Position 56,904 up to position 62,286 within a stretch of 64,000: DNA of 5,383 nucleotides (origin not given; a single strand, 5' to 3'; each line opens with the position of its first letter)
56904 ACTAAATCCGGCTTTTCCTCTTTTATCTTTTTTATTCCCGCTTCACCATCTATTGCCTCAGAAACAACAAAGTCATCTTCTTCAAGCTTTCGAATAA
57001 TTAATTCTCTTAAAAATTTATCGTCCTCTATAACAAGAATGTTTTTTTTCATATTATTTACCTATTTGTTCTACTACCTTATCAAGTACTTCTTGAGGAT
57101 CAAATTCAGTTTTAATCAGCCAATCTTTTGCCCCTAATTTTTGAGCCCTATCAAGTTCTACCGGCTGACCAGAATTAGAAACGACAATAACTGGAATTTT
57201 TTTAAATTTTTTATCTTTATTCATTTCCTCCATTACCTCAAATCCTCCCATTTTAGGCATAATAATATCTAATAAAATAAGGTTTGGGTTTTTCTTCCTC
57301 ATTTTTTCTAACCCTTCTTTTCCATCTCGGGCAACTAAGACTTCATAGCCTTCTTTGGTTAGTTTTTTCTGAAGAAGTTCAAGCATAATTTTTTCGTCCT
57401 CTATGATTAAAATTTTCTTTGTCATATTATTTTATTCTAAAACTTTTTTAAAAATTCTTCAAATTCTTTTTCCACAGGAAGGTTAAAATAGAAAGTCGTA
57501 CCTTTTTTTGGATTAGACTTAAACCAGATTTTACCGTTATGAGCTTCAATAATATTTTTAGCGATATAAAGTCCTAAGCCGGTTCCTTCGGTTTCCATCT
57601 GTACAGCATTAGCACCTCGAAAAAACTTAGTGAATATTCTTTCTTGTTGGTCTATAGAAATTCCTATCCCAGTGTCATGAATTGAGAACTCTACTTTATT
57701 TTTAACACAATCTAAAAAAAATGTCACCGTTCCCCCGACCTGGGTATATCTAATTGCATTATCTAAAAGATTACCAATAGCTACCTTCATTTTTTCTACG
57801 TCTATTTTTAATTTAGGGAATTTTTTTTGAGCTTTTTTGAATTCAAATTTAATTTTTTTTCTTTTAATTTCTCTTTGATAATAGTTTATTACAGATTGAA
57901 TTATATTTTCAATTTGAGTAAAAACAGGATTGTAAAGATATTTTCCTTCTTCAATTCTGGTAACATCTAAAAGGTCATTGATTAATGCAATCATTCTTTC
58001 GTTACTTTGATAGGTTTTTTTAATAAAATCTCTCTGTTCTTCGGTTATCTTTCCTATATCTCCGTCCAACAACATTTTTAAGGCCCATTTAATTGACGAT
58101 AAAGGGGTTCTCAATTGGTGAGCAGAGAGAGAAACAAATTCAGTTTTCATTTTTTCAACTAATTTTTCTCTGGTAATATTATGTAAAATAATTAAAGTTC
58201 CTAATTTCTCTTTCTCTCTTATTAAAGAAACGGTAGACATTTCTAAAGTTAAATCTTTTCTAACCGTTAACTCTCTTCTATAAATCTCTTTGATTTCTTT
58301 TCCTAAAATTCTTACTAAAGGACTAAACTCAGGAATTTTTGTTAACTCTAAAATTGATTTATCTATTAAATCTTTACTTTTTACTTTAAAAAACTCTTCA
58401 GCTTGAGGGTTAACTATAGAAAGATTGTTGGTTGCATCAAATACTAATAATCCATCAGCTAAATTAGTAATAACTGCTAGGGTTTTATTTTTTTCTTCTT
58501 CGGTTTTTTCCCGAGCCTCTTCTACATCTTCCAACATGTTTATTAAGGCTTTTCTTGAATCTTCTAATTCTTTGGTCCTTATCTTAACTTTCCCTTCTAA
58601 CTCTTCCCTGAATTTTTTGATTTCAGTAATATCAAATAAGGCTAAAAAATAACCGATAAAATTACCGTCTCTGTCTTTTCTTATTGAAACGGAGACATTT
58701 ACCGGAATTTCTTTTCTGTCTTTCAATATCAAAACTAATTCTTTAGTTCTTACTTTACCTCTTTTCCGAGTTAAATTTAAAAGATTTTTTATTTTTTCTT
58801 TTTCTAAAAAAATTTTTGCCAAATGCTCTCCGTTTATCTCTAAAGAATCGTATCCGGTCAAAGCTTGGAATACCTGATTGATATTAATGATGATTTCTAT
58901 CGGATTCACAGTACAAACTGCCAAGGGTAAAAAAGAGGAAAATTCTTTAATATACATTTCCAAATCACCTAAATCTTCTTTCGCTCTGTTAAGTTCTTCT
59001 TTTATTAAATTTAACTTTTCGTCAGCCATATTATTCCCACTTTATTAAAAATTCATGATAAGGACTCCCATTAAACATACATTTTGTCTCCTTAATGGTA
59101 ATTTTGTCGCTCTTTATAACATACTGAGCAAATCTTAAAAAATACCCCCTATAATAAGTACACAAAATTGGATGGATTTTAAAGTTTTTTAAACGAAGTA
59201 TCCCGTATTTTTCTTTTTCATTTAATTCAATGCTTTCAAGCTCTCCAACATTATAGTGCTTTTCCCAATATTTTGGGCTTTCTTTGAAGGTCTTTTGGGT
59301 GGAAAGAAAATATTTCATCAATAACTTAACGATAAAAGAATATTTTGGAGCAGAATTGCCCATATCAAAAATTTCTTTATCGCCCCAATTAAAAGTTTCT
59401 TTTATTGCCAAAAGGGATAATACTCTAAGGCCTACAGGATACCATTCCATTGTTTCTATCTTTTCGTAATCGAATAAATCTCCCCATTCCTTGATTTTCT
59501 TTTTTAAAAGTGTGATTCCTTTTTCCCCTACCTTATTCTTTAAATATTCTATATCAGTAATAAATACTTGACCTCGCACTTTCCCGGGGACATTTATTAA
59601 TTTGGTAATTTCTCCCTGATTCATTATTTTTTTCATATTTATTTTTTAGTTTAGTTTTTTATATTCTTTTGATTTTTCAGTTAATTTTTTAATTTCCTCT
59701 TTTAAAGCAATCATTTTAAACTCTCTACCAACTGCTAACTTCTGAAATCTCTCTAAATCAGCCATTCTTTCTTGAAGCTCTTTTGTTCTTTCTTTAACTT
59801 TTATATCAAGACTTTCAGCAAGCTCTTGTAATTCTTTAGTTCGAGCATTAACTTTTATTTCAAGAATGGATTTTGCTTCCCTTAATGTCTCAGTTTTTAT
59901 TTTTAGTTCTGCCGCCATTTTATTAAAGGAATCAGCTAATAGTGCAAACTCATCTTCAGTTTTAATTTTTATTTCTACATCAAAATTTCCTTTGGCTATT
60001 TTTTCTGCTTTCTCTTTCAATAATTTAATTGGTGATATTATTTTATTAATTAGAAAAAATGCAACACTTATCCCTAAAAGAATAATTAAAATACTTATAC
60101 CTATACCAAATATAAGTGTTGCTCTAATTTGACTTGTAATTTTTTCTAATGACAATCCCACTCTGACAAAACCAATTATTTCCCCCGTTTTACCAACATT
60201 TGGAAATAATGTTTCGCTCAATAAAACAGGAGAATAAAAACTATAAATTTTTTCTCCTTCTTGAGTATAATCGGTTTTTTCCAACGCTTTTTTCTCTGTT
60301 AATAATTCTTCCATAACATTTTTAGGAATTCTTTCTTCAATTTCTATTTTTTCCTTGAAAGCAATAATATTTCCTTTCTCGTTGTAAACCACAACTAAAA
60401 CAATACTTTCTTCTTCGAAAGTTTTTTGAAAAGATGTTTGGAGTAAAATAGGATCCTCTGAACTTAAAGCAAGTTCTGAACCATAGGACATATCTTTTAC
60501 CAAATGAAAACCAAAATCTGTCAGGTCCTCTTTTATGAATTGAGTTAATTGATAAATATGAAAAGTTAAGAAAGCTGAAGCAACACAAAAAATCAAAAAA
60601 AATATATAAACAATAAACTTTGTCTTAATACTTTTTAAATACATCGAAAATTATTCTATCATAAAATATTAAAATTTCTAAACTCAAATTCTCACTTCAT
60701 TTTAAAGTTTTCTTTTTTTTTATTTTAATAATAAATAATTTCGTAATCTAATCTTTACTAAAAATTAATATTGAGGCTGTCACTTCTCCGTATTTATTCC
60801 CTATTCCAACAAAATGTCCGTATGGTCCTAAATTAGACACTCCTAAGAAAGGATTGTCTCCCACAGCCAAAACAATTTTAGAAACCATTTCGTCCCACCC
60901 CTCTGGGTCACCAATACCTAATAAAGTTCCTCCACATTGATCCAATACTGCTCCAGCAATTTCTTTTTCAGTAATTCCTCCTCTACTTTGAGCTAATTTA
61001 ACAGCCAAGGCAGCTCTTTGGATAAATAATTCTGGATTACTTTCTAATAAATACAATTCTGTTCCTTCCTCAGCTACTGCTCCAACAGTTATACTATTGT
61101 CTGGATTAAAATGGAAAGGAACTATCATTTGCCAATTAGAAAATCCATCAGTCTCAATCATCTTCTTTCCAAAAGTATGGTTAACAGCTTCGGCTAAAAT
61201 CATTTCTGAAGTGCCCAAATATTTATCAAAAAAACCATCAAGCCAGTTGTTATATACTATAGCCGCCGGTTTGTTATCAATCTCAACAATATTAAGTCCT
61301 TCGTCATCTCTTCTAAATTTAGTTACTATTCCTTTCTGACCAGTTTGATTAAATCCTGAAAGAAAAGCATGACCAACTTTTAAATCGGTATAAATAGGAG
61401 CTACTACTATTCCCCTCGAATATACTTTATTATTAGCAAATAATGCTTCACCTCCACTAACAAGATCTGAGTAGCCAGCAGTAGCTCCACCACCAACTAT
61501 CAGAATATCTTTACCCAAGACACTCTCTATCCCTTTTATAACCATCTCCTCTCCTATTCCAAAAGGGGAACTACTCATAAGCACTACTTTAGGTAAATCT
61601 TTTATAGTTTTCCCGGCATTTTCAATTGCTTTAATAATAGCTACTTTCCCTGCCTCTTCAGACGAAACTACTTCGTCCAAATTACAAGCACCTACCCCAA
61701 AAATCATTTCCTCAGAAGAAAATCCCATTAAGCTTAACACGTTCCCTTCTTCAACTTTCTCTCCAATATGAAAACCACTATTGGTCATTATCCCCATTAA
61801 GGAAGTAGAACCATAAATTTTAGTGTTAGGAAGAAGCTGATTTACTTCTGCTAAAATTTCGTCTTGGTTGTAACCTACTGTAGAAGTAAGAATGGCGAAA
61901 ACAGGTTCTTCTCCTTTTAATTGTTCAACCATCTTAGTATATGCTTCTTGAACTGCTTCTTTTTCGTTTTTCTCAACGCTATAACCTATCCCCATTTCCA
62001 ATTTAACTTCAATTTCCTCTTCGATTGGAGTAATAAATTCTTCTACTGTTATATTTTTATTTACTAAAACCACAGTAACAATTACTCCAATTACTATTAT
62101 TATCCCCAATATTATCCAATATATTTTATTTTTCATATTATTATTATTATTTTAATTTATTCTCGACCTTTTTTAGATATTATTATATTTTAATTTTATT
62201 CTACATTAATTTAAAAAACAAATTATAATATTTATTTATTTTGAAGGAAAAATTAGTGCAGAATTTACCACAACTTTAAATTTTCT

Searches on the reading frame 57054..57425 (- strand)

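Call 54: search_protein_families(library=pfam, proteins=[window:57054-57425:-], max_evalue=0.00001)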
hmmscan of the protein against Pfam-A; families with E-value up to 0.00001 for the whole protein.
window:57054-57425:- (123 aa): 1 family
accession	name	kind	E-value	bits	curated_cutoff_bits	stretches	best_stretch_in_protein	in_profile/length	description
PF00072.30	Response_reg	-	7.9e-26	90.8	30.2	1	5-117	1-110/111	Response regulator receiver domain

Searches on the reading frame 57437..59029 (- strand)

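Call 54: search_protein_families(library=pfam, proteins=[window:57437-59029:-], max_evalue=0.00001)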
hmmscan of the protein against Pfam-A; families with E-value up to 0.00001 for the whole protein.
window:57437-59029:- (530 aa): 5 families
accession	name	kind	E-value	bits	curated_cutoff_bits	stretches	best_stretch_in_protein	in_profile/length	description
PF02518.31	HATPase_c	-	3.6e-29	101.9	26.4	1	410-520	2-110/111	Histidine kinase-, DNA gyrase B-, and HSP90-like ATPase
PF13426.13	PAS_9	-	3.1e-19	69.6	27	1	37-136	3-103/103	PAS domain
PF00512.31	HisKA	-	1.6e-16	60.5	26.9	1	294-362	1-66/66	His Kinase A (phospho-acceptor) domain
PF00989.32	PAS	-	4.8e-13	49.5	22.6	1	35-134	11-113/113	PAS fold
PF08448.16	PAS_4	-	8.9e-09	36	23.1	0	34-136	4-107/110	PAS fold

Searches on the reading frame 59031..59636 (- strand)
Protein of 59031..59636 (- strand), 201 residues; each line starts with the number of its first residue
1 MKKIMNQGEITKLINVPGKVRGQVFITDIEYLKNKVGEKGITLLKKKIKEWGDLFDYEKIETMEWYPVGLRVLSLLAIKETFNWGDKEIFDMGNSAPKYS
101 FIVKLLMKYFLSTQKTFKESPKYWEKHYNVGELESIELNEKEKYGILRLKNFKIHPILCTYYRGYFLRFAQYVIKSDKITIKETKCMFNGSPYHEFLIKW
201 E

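Call 45: search_protein_families(library=pfam, proteins=[window:59031-59636:-], max_evalue=0.01)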
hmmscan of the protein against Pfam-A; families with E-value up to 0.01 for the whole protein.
window:59031-59636:- (201 aa): 1 family
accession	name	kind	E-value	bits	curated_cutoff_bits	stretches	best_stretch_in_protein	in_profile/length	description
PF02830.23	V4R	-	0.0021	18.5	31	1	158-199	21-61/62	V4R domain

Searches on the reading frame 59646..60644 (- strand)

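Call 54: search_protein_families(library=pfam, proteins=[window:59646-60644:-], max_evalue=0.00001)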
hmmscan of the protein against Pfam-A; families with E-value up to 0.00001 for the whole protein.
window:59646-60644:- (332 aa): 1 family
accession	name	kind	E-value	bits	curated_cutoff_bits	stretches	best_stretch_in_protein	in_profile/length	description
PF00672.30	HAMP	-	3.6e-14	53.2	25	1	197-247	1-51/53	HAMP domain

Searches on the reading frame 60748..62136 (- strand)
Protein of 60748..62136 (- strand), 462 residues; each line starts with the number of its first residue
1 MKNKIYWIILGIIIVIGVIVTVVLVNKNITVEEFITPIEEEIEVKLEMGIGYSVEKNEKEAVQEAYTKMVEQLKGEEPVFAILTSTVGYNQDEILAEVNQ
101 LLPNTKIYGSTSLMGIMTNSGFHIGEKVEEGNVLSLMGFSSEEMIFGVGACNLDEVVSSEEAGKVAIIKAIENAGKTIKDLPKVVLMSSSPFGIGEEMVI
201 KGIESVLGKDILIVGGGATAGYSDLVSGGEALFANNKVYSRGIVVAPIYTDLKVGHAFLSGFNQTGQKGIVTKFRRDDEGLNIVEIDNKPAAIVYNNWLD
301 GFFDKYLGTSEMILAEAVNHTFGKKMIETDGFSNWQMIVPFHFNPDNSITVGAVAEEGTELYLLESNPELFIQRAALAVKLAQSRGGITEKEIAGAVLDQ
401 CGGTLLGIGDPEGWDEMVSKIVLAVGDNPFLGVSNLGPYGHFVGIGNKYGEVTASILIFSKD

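Call 54: search_protein_families(library=pfam, proteins=[window:60748-62136:-], max_evalue=0.00001)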
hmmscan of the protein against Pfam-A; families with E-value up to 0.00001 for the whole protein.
window:60748-62136:- (462 aa): 2 families
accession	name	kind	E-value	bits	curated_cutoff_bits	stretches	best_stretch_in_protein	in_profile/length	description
PF08495.15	FIST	-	3.5e-24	86.2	23.2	1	81-289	3-189/189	FIST N domain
PF10442.14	FIST_C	-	9.3e-08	32.7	28.5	0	294-437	4-127/131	FIST C domain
